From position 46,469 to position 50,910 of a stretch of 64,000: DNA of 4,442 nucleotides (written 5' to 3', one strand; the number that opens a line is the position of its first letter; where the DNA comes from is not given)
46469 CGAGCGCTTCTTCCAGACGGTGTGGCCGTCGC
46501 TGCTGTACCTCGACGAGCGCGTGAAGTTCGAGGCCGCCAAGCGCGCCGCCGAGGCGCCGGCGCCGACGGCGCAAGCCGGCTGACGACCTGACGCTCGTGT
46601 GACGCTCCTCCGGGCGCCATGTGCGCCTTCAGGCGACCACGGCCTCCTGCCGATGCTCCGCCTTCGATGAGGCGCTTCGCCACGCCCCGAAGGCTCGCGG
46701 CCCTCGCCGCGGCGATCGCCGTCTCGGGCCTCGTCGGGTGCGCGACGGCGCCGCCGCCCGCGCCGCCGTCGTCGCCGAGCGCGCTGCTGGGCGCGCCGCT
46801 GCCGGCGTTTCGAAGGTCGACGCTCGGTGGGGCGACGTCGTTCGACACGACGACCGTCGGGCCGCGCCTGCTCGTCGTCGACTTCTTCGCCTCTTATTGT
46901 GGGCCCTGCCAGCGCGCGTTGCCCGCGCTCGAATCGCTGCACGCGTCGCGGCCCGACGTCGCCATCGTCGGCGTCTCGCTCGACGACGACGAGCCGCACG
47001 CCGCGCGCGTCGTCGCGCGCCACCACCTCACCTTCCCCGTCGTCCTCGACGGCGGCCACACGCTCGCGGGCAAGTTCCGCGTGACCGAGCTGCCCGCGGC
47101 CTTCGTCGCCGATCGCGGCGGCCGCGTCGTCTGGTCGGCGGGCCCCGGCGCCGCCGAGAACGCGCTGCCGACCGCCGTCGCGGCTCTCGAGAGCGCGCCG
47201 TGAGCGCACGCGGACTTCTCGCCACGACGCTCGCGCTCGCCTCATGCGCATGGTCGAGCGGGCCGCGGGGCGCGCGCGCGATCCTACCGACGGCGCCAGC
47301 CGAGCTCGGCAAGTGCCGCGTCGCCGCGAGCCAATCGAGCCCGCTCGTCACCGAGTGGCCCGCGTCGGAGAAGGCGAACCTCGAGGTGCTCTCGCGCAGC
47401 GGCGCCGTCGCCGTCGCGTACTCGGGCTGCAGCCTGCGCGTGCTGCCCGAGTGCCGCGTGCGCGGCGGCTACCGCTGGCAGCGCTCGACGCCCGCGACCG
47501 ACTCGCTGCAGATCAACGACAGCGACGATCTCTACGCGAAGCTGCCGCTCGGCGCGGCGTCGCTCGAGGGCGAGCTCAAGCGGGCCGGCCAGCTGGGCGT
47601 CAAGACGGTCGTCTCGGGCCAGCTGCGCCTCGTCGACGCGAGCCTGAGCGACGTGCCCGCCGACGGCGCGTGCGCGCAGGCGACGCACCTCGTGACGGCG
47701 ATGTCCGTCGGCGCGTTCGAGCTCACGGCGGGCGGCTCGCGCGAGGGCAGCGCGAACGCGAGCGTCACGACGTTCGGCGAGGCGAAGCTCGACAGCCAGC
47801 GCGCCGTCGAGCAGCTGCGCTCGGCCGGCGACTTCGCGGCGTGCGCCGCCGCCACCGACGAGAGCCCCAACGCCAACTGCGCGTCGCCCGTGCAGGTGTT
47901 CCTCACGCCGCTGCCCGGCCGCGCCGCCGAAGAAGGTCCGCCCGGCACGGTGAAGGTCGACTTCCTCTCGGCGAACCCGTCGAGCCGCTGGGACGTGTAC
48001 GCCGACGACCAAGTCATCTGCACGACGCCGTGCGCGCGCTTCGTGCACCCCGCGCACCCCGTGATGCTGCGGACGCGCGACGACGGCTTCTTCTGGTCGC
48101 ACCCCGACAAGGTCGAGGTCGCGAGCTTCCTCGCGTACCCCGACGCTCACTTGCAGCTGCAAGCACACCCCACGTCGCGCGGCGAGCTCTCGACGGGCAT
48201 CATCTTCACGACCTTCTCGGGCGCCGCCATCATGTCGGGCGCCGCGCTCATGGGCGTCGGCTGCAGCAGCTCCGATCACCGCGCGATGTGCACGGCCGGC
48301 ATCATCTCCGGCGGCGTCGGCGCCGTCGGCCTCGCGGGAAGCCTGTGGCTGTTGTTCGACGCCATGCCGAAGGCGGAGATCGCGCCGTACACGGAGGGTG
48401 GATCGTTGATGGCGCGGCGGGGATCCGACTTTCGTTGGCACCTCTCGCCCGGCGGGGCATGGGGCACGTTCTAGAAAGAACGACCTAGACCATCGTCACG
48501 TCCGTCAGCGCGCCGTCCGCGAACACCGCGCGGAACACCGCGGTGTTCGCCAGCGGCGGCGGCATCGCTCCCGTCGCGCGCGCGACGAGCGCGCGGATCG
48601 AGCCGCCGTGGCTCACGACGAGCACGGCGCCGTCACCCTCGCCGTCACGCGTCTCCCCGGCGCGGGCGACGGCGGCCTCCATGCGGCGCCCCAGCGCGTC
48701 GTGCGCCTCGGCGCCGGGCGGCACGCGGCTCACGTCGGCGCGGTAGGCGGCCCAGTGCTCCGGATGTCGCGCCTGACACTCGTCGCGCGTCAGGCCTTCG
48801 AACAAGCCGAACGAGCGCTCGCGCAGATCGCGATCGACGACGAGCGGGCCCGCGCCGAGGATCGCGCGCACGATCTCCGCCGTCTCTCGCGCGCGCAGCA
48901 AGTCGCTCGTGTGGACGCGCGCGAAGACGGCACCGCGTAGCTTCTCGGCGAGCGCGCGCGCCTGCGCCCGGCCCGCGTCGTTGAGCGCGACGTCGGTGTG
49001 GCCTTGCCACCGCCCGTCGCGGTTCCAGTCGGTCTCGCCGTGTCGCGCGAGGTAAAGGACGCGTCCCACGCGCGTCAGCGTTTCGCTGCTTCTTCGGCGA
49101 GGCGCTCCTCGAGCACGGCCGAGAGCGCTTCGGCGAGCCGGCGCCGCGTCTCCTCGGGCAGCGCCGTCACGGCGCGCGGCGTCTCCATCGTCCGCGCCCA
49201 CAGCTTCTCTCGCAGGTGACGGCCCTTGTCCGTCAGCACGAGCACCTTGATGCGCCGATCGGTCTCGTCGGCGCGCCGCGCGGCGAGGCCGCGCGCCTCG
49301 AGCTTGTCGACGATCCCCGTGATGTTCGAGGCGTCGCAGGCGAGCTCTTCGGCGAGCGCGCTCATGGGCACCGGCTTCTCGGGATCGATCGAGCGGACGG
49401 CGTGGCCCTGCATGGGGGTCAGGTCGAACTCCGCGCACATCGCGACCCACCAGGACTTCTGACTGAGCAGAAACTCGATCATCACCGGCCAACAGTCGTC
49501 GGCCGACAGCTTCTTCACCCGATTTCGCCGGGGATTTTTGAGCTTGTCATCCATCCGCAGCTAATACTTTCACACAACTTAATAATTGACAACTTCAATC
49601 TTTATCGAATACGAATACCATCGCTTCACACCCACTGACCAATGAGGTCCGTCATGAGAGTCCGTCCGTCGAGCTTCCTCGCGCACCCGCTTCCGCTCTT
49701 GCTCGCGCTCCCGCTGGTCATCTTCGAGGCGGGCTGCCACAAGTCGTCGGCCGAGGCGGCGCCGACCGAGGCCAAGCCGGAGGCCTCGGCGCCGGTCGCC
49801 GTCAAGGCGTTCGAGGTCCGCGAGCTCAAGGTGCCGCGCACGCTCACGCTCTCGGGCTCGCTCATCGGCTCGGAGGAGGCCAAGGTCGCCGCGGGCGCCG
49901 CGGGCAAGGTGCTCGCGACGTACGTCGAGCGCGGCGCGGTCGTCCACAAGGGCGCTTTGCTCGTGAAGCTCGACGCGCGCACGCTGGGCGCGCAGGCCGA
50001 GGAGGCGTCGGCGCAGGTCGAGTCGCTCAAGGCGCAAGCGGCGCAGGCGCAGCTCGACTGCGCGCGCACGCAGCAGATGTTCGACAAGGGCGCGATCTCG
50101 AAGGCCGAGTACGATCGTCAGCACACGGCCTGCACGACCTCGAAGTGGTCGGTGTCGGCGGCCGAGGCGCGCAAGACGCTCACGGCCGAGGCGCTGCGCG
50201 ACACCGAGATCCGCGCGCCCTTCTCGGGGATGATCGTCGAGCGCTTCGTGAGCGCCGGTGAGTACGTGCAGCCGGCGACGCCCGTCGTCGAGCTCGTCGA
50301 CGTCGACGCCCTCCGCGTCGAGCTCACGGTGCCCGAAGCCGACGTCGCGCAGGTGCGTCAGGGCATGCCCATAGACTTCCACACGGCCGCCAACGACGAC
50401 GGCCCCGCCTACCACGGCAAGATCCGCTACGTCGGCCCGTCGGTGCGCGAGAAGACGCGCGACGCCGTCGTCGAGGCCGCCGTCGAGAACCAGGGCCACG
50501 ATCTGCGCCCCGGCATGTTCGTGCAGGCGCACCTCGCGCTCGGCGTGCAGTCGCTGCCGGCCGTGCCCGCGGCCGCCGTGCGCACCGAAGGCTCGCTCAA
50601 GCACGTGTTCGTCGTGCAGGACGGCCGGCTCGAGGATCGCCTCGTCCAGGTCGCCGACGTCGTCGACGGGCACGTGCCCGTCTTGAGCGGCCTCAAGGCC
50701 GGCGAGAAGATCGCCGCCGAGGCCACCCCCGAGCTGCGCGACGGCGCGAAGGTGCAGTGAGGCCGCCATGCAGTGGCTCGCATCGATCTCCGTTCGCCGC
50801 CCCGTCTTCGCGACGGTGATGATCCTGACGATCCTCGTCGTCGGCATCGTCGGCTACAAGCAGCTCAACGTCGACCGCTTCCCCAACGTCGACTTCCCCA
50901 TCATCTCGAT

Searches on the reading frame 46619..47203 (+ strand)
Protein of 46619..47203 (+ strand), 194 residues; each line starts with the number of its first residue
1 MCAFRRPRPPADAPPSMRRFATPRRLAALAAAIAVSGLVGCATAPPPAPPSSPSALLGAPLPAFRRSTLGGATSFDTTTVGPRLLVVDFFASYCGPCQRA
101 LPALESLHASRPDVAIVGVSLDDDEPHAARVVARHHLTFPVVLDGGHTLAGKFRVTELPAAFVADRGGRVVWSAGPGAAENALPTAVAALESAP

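Call 6: search_protein_families(library=pfam, proteins=[window:46619-47203:+], max_evalue=0.1)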
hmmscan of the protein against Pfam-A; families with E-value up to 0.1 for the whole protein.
window:46619-47203:+ (194 aa): 6 families
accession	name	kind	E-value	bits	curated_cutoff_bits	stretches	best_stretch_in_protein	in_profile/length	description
PF08534.16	Redoxin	-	8.5e-14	52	26.6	1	58-174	3-132/148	Redoxin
PF00578.27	AhpC-TSA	-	3.6e-13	50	26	1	58-172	2-123/124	AhpC/TSA family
PF13905.12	Thioredoxin_8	-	7.3e-12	45.9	27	1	83-170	2-94/94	Thioredoxin-like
PF00085.26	Thioredoxin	-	4.1e-08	33.6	23.5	1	82-135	18-72/103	Thioredoxin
PF17873.7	Rep_1B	-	0.00095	19.4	25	1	137-178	5-46/53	Replicase polyprotein 1ab regulatory domain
PF00462.30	Glutaredoxin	-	0.041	14.5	22.9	1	91-144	6-56/60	Glutaredoxin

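Call 7: search_protein_families(library=ncbifam, proteins=[window:46619-47203:+], max_evalue=0.1)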
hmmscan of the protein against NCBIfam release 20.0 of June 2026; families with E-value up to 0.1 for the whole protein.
window:46619-47203:+ (194 aa): 13 families
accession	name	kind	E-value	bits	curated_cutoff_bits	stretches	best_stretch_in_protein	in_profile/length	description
NF002854.0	PRK03147.1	subfamily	3.3e-14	53.1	170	1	85-172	65-154/176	thiol-disulfide oxidoreductase ResA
NF041202.1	StoA_CxxC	exception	2.8e-12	46.8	210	1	86-173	56-147/163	endospore biogenesis thiol-disulfide oxidoreductase StoA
TIGR00385.1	dsbE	subfamily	3e-12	46.5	123.15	1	51-173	30-153/173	DsbE family thiol:disulfide interchange protein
NF041054.1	WAxxUGC_long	equivalog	8.8e-10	38.4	300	1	55-181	78-205/354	ResA-like WAxxUGC motif-containing protein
TIGR01068.1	thioredoxin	equivalog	1.2e-09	38.2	96.8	1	76-131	7-64/101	thioredoxin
NF047696.1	ThlDiSintTplARhiz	equivalog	0.00011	22.1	230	1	83-127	98-144/219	thiol:disulfide interchange protein TlpA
NF008229.0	PRK10996.1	equivalog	0.00016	21.4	125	1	83-135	53-106/141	thioredoxin TrxC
NF011941.0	PRK15412.1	equivalog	0.00019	21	359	1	48-168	32-153/185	thiol:disulfide interchange protein DsbE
NF006898.0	PRK09381.1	equivalog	0.0025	18.1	138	1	74-123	12-63/109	thioredoxin TrxA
NF047697.1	ThioredTrxAClost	equivalog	0.0053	16.9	140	1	83-110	18-45/105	thioredoxin TrxA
TIGR01126.1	pdi_dom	equivalog_domain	0.0083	16.4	107.2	1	75-131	6-67/105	protein disulfide-isomerase domain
TIGR02738.1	TrbB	equivalog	0.012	15.3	132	1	86-181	54-142/153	type-F conjugative transfer system pilin assembly thiol-disulfide isomerase TrbB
TIGR02740.1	TraF-like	hypoth_equivalog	0.027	13.7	232.25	1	87-166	174-243/276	TraF-like protein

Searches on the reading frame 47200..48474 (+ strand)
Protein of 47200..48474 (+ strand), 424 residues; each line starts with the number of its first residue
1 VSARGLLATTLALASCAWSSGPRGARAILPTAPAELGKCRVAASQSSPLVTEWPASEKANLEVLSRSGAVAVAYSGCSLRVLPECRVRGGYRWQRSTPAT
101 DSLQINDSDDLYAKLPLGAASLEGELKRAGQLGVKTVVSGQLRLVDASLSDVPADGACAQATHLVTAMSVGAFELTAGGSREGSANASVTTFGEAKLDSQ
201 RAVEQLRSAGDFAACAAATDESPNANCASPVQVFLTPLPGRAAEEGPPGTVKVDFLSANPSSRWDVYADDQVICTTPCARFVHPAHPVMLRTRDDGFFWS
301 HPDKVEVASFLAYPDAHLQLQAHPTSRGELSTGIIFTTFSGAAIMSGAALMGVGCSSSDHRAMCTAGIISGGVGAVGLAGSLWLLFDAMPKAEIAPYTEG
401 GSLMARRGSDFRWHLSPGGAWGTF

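Call 6: search_protein_families(library=pfam, proteins=[window:47200-48474:+], max_evalue=0.1)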
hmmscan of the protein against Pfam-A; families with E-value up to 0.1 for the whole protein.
window:47200-48474:+ (424 aa): 1 family
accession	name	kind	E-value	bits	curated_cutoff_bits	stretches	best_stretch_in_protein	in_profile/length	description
PF00795.27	CN_hydrolase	-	0.031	14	23.2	1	40-97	1-53/256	Carbon-nitrogen hydrolase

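Call 7: search_protein_families(library=ncbifam, proteins=[window:47200-48474:+], max_evalue=0.1)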
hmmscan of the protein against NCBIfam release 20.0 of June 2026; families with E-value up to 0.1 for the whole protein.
window:47200-48474:+ (424 aa): 0 families

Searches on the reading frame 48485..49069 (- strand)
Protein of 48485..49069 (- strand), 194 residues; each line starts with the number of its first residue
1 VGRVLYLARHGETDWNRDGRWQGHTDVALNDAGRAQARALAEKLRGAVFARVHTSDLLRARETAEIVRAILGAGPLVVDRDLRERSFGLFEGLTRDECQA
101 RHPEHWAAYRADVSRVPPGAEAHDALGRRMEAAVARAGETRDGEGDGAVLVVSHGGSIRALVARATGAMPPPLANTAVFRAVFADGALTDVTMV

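Call 55: search_protein_families(library=pfam, proteins=[window:48485-49069:-], max_evalue=0.00001)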
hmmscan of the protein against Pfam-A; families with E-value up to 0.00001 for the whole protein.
window:48485-49069:- (194 aa): 1 family
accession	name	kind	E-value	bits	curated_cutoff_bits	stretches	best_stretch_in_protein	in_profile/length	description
PF00300.27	His_Phos_1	-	3.5e-51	174.1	21.7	1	5-173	1-166/194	Histidine phosphatase superfamily (branch 1)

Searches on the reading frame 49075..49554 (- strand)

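Call 6: search_protein_families(library=pfam, proteins=[window:49075-49554:-], max_evalue=0.1)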
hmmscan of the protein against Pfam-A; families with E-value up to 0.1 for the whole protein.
window:49075-49554:- (159 aa): 5 families
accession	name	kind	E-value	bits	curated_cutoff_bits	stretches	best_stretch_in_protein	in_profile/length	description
PF01047.28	MarR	-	6.6e-12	45.6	24.6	1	45-102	1-58/59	MarR family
PF12802.13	MarR_2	-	3.3e-10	40.4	27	1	44-102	2-61/61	MarR family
PF13463.12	HTH_27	-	2.3e-06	28.2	22.2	1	46-111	2-68/68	Winged helix DNA-binding domain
PF25212.1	HVO_A0114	-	0.0021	18.3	27.6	1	45-103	20-78/84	HVO_A0114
PF22381.2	Staph_reg_Sar_Rot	-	0.09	13.3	27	0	68-117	32-84/85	Transcriptional regulator SarA/Rot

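Call 7: search_protein_families(library=ncbifam, proteins=[window:49075-49554:-], max_evalue=0.1)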
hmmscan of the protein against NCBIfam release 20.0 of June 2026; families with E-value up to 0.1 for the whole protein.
window:49075-49554:- (159 aa): 16 families
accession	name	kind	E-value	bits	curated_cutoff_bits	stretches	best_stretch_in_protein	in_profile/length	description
NF041230.1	BagL_FevM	exception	1.4e-10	41.3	230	1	43-113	36-106/145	MarR family transcriptional regulator BagL/FevM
NF052638.1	TransRegOhrRVib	equivalog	3.6e-09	36.5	200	1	41-118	31-108/141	transcriptional regulator OhrR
NF045593.1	bilirub_TF_BilQ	equivalog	3.6e-09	36.4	125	1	64-150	47-134/135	bilirubin utilization transcriptional regulator BilQ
TIGR02337.1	HpaR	equivalog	5.9e-09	35.8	121.2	1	39-150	20-128/130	homoprotocatechuate degradation operon regulator HpaR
NF053777.1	Saro0803TransReg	equivalog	2.2e-08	33.9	200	1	38-118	28-108/140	Saro_0803 family transcriptional regulator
NF008122.0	PRK10870.1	equivalog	3e-07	30.3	157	1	64-152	74-162/176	transcriptional repressor MprA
TIGR04472.1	reg_rSAM_mob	hypoth_equivalog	9.9e-07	28.9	240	1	49-117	33-101/141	radical SAM mobile pair system MarR family transcriptional regulator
NF050133.1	TransRegFabT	equivalog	1.1e-06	29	200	1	47-145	29-128/138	fatty acid biosynthesis transcriptional regulator FabT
NF038251.1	AdcR_fam_Zn_TF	equivalog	5.7e-05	23.4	175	1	40-115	28-103/143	zinc-dependent MarR family transcriptional regulator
NF002926.0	PRK03573.1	equivalog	0.00034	20.5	120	1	65-120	50-105/144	transcriptional regulator SlyA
NF008565.1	PRK11512.1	equivalog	0.0019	18.2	240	1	41-119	34-112/144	multiple antibiotic resistance transcriptional regulator MarR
NF053814.1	teico_TcaR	equivalog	0.011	15.8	170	1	40-117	31-110/151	MarR family transcriptional regulator TcaR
NF003025.0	PRK03902.1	equivalog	0.018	15.1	138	1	64-122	25-77/142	transcriptional regulator MntR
NF010349.0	PRK13777.1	equivalog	0.057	12.8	153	1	60-121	59-120/190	HTH-type transcriptional regulator Hpr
NF047395.1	TransRegLtdR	equivalog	0.088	12.5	250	0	76-145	80-152/166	transcriptional regulator LdtR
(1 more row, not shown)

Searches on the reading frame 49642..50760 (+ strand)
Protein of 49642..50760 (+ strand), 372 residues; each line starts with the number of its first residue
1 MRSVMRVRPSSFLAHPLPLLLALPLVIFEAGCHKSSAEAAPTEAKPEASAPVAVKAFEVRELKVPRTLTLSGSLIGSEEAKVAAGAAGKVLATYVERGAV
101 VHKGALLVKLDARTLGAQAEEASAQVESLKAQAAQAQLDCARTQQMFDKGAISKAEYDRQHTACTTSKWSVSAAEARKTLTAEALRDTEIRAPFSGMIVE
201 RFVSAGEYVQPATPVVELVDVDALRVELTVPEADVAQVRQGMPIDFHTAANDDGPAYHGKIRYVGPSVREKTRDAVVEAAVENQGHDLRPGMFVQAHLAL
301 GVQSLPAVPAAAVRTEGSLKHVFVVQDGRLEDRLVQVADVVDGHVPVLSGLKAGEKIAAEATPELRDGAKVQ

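Call 55: search_protein_families(library=pfam, proteins=[window:49642-50760:+], max_evalue=0.00001)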
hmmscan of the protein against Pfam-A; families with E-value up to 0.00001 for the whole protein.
window:49642-50760:+ (372 aa): 2 families
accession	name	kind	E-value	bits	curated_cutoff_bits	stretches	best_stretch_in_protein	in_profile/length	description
PF16576.10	HlyD_D23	-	8.1e-29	100.9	30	1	78-294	18-214/214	Barrel-sandwich domain of CusB or HlyD membrane-fusion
PF13437.12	HlyD_3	-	6.9e-21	75.4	22.2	1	190-291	2-106/106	HlyD family secretion protein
